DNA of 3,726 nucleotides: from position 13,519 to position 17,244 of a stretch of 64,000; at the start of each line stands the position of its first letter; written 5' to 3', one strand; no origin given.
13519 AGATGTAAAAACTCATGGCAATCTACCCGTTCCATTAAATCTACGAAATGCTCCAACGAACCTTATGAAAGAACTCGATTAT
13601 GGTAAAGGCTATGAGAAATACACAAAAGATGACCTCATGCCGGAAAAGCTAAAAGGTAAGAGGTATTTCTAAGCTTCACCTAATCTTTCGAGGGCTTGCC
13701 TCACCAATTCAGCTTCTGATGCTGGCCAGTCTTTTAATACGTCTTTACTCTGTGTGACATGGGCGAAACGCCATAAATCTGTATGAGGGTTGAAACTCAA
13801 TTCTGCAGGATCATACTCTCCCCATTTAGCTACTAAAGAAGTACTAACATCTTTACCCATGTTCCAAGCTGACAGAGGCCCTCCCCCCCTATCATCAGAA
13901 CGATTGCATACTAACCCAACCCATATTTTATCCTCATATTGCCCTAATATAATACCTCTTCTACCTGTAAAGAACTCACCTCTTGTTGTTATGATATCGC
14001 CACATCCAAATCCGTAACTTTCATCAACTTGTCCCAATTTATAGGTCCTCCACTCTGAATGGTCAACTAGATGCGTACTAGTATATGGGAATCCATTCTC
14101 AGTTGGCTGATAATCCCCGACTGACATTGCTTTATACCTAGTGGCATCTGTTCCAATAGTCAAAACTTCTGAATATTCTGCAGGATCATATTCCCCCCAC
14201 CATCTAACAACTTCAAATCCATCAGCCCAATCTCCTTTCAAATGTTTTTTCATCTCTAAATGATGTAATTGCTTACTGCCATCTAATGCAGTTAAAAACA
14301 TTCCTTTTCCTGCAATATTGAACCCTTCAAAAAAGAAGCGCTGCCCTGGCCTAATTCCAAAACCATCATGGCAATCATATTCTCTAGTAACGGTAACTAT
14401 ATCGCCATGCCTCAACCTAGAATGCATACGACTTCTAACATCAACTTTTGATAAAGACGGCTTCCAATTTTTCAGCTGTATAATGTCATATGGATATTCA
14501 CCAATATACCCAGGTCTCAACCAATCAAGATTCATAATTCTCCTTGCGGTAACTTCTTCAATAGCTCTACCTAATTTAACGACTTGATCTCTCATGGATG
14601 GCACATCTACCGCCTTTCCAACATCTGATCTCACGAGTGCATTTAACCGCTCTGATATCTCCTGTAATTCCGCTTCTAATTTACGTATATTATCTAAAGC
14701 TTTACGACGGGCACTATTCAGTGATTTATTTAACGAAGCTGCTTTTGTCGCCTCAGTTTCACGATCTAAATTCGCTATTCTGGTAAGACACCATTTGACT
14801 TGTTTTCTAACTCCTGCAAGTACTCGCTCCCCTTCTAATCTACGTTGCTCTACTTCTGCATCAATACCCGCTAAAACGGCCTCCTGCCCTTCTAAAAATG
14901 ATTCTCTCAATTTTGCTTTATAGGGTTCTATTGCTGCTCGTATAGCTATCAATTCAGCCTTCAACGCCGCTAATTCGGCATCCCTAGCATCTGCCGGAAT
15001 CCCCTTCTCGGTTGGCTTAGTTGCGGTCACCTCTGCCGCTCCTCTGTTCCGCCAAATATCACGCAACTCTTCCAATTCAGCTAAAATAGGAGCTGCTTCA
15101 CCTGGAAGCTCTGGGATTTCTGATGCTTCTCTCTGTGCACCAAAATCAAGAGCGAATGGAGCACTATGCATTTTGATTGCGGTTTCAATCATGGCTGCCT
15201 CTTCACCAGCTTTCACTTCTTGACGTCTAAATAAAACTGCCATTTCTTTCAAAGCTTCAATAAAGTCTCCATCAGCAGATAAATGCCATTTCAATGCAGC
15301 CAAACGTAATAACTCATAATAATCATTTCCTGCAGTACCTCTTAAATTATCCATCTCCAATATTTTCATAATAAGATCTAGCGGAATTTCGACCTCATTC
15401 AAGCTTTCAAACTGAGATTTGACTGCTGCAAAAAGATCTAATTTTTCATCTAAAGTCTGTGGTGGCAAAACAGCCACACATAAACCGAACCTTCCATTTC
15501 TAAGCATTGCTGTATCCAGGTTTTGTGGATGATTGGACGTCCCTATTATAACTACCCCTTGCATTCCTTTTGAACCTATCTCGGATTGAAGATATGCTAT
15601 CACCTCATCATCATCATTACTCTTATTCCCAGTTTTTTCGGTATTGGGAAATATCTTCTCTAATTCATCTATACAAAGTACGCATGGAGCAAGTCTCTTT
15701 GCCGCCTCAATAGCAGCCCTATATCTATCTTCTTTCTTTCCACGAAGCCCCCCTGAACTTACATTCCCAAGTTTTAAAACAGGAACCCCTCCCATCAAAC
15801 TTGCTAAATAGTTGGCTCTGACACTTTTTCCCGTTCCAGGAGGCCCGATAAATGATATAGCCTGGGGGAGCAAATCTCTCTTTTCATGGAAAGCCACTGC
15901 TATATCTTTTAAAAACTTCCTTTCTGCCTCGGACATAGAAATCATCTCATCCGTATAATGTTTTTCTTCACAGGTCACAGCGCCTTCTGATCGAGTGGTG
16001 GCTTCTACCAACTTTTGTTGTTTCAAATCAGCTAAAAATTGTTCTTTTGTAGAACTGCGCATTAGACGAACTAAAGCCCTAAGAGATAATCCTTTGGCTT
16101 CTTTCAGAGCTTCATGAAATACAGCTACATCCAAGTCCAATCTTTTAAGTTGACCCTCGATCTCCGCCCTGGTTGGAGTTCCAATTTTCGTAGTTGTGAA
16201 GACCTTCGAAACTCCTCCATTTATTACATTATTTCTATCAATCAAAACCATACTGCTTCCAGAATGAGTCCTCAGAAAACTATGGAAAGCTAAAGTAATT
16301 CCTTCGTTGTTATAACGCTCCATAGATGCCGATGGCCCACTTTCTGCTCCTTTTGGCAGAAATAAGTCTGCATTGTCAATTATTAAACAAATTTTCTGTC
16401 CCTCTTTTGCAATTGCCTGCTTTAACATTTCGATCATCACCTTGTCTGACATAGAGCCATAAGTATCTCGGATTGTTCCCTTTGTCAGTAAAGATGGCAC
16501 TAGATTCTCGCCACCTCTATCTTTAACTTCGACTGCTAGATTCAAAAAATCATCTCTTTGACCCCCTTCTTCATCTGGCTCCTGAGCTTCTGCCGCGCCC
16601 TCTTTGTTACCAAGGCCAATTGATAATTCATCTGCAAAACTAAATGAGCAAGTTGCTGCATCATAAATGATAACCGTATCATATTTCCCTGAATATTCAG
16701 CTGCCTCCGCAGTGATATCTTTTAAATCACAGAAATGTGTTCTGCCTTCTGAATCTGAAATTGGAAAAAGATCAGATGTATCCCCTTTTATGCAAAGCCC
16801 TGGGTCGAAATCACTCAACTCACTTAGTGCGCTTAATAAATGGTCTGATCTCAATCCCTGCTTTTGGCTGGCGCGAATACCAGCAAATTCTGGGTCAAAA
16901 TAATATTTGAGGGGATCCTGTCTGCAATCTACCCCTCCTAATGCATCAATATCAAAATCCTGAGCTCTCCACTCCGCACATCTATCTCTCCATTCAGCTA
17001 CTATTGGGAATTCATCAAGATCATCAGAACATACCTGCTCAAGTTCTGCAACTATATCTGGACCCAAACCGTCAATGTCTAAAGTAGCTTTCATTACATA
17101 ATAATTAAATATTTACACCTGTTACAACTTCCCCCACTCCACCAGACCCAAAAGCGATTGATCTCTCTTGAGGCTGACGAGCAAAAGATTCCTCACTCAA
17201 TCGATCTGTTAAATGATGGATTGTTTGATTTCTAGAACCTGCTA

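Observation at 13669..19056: Orphan cassette: small Cys protein, 280-aa orphan, NrdG-type radical-SAM activase and a 1141-aa AAA+/coiled-coil protein; candidate undescribed system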

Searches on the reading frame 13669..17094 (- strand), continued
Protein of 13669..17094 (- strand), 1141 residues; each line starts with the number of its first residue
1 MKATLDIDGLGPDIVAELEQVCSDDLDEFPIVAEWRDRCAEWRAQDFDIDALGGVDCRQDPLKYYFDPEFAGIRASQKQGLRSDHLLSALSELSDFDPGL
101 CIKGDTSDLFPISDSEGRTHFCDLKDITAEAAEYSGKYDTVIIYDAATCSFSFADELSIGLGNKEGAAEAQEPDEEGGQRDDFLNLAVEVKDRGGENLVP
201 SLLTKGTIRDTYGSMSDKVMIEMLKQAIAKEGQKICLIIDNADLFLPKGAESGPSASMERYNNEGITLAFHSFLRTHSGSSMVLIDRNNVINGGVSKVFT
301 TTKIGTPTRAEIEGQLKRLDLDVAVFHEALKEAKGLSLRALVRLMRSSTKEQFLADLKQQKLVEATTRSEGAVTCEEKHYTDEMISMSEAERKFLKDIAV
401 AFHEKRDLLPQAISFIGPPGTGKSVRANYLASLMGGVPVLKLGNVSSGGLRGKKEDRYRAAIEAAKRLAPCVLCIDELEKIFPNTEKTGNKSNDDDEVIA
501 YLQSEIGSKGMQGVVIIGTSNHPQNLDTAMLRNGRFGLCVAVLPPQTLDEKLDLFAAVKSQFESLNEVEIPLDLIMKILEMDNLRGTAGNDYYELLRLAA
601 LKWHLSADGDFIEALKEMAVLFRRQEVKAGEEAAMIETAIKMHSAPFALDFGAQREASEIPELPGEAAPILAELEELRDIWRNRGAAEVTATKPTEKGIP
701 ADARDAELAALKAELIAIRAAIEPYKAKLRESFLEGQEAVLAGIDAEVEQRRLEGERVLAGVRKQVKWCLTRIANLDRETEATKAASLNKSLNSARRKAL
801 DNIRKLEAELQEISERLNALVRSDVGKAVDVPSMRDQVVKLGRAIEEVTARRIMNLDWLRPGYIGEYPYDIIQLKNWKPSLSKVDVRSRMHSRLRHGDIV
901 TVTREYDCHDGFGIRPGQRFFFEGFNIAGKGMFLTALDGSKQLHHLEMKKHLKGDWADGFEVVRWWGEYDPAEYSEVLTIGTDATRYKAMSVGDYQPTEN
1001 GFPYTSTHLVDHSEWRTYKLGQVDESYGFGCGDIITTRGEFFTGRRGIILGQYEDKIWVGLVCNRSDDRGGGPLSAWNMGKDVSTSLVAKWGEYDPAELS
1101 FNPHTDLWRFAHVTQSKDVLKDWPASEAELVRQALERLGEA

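Call 91: predict_structure(alignment_id=A9)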
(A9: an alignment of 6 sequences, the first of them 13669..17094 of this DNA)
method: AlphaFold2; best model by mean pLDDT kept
length: 1141 residues; sequences in the alignment: 6
mean_pLDDT: 54.4   pTM: 0.44
mean pLDDT of the five models: 54.4, 50.2, 49.0, 48.2, 48.1
residues with pLDDT >= 90: 6; 70-90: 377; 50-70: 195; < 50: 563
segments of 3 or more residues with pLDDT < 50: 1-10, 26-32, 52-79, 159-177, 206-214, 250-257, 448-450, 532-534, 653-665, 683-705, 707-709, 711-715, 717-719, 721-745, 747-749, 754-756, 761-763, 765-767, 772-786, 792-796, 798-1141
pLDDT, mean of each block of 10 residues (from residue 1): 39 51 49 51 52 45 41 39 73 78 78 57 78 78 79 69 40 49 76 67 52 56 82 83 68 44 76 83 82 70 77 77 76 78 81 83 73 76 76 86 68 79 81 85 59 71 81 80 59 65 76 83 66 60 76 79 72 77 61 72 57 75 54 73 74 45 50 60 41 41 47 48 46 46 48 48 48 47 50 48 46 44 42 43 43 41 31 34 31 27 22 24 26 24 24 23 25 25 22 24 25 24 23 26 27 28 28 32 33 35 33 35 37 34 28
secondary structure, 60 per line:
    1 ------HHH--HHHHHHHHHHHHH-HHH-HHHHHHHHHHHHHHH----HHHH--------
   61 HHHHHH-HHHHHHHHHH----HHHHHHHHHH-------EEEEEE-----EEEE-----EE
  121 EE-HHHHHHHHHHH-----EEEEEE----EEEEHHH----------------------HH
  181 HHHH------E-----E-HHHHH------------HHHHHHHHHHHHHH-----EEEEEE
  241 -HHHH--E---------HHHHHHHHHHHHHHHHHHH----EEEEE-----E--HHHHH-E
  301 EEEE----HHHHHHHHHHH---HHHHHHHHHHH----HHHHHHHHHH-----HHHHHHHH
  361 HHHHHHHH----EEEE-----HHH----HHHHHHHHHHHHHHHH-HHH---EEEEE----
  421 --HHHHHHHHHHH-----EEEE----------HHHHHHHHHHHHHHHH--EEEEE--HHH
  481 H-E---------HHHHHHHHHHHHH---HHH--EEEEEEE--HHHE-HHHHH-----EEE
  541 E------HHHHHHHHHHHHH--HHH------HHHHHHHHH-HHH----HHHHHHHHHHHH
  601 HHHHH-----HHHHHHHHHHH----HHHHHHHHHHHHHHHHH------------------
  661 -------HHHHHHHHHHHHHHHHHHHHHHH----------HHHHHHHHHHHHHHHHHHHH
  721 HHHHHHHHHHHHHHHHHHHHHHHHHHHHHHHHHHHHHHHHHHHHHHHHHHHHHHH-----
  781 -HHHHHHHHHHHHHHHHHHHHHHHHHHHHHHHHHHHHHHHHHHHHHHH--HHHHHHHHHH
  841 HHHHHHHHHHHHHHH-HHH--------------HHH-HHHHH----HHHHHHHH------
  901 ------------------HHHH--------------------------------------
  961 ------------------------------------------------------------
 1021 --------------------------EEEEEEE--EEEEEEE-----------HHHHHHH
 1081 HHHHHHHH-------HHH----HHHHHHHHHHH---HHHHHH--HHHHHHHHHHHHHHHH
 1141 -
elements in order (helices of 4 or more, strands of 3 or more residues): H12-24 H30-44 H49-52 H61-66 H68-77 H82-91 E99-104 E110-113 E119-122 H124-134 E140-145 E150-153 H179-184 H199-203 H216-229 E235-240 H242-245 H258-276 E281-285 H294-298 E300-304 H309-319 H323-333 H338-347 H353-368 E373-376 H389-404 E412-416 H423-433 E439-442 H453-468 E471-475 H478-481 H493-505 E514-520 H528-532 E538-541 H548-560 H572-580 H589-605 H611-621 H626-642 H668-690 H701-775 H782-828 H831-855 H878-882 H887-894 H919-922 E1047-1053 E1056-1062 H1074-1088 H1103-1113 H1117-1122 H1125-1140
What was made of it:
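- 16843..17094 (-): AAA+ residues 1-84: N-terminal extension specific to the window lineage, not aligned in other family members. Low pLDDT (call 91).
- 14530..15093 (-): AAA+ residues 668-855: long helical (coiled-coil-like) stalk, present in all family members. DSSP helices 668-690, 701-775, 782-828 and 831-855 in the model (call 91).
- Checked: The ~190-aa coiled coil is supported as long helices at 668-855 (call 91). That region was not predicted confidently (pLDDT below 40; call 91).
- Tried and rejected: AlphaFold did not fold it (call 91).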

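Call 94: fold_search(model_id=the predicted structure, library=pdb)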
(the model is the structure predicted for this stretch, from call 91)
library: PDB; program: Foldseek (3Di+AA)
matches with E <= 10: 1632; with E <= 0.001: 1213
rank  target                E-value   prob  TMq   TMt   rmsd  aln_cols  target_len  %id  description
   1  7swl_D                6.6e-19  1.00  0.28  0.51  10.6       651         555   16  CryoEM structure of the N-terminal-deleted Rix7 AAA-ATPase (released 2022-03-02)
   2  9mpq_C                6.6e-19  1.00  0.23  0.33  12.0       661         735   16  Cryo-EM structure of VCP (consensus) (released 2025-10-15)
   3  5c18_A                1.2e-18  1.00  0.26  0.38  11.5       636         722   17  p97-delta709-728 in complex with ATP-gamma-S (released 2016-01-13)
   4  8fcl_A                2.2e-18  1.00  0.25  0.37  11.5       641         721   16  Cryo-EM structure of p97:UBXD1 closed state (released 2023-06-21)
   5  5c1a_A                2.2e-18  1.00  0.26  0.37  11.8       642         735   16  p97-N750D/R753D/M757D/Q760D in complex with ATP-gamma-S (released 2016-01-13)
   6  5c18_B                2.8e-18  1.00  0.25  0.37  12.2       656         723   17  p97-delta709-728 in complex with ATP-gamma-S (released 2016-01-13)
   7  7ln2_E                3.1e-18  1.00  0.29  0.43  10.7       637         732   16  Cryo-EM structure of human p97 in complex with Npl4/Ufd1 and polyubiquitinated Ub-Eos (FOM, Class 1) (released 2021-09-15)
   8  7bp9_A                3.3e-18  1.00  0.23  0.33  12.2       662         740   16  Human AAA+ ATPase VCP mutant - T76E, ADP-bound form (released 2021-03-31)
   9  8fcm_F                5.3e-18  1.00  0.24  0.36  12.0       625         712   17  Cryo-EM structure of p97:UBXD1 open state (released 2023-06-21)
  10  8ooi_A                5.3e-18  1.00  0.24  0.34  12.6       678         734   16  Full composite cryo-EM map of p97/VCP in ADP.Pi state (released 2024-01-31)
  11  9mpr_C                6.1e-18  1.00  0.24  0.42  11.8       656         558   15  Cryo-EM structure of three VCPIP1 VCPIDs bound to VCP (released 2025-10-15)
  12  9mpr_E                6.5e-18  1.00  0.23  0.41  11.8       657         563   16  Cryo-EM structure of three VCPIP1 VCPIDs bound to VCP (released 2025-10-15)
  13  7wub_G                6.5e-18  1.00  0.24  0.34  12.2       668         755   16  Cryo-EM structure of dodecamer P97 (released 2022-03-23)
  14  9mpr_A                6.5e-18  1.00  0.23  0.41  12.9       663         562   16  Cryo-EM structure of three VCPIP1 VCPIDs bound to VCP (released 2025-10-15)
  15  9mpq_A                6.8e-18  1.00  0.23  0.33  12.5       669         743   16  Cryo-EM structure of VCP (consensus) (released 2025-10-15)
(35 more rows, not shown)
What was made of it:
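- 15910..16842 (-): AAA+ residues 85-395: degenerate D1 AAA domain. There is no P-loop (KGDTSD in its place). A Walker-B-like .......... and a sensor-1-like LIDRNN are retained. Foldseek alignments of 625-678 columns to tandem D1-D2 of Rix7/p97/Afg2, E about 1e-18 (call 94).
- Closest known: Type II classical AAA+ unfoldases. Same: The tandem D1-D2 fold aligns over about 650 columns (call 94).
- Checked: The AlphaFold model of residues ~80-650 aligns over 625-678 columns with the tandem D1-D2 of Rix7/p97 (E about 1e-18; calls 91, 94).
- Foldseek aligns 625-678 columns to Rix7/p97 D1-D2 at E about 1e-18 (call 94).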

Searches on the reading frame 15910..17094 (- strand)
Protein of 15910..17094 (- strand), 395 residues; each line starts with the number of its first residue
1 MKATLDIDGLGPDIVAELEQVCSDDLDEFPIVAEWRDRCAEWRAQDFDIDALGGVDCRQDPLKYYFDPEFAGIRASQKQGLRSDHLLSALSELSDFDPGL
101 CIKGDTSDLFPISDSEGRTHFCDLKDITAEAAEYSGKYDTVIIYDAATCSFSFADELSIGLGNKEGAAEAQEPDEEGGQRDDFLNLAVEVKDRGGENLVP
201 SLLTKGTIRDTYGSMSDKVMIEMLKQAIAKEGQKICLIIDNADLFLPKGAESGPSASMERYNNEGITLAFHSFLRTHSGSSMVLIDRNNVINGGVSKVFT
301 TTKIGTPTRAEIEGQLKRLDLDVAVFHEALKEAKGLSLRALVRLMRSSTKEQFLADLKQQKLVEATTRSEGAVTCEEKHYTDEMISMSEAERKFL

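Call 68: search_solved_structures(query=window:15910-17094:-, max_evalue=10)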
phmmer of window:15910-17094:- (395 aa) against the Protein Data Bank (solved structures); distinct sequences matched with E-value up to 10: 0.
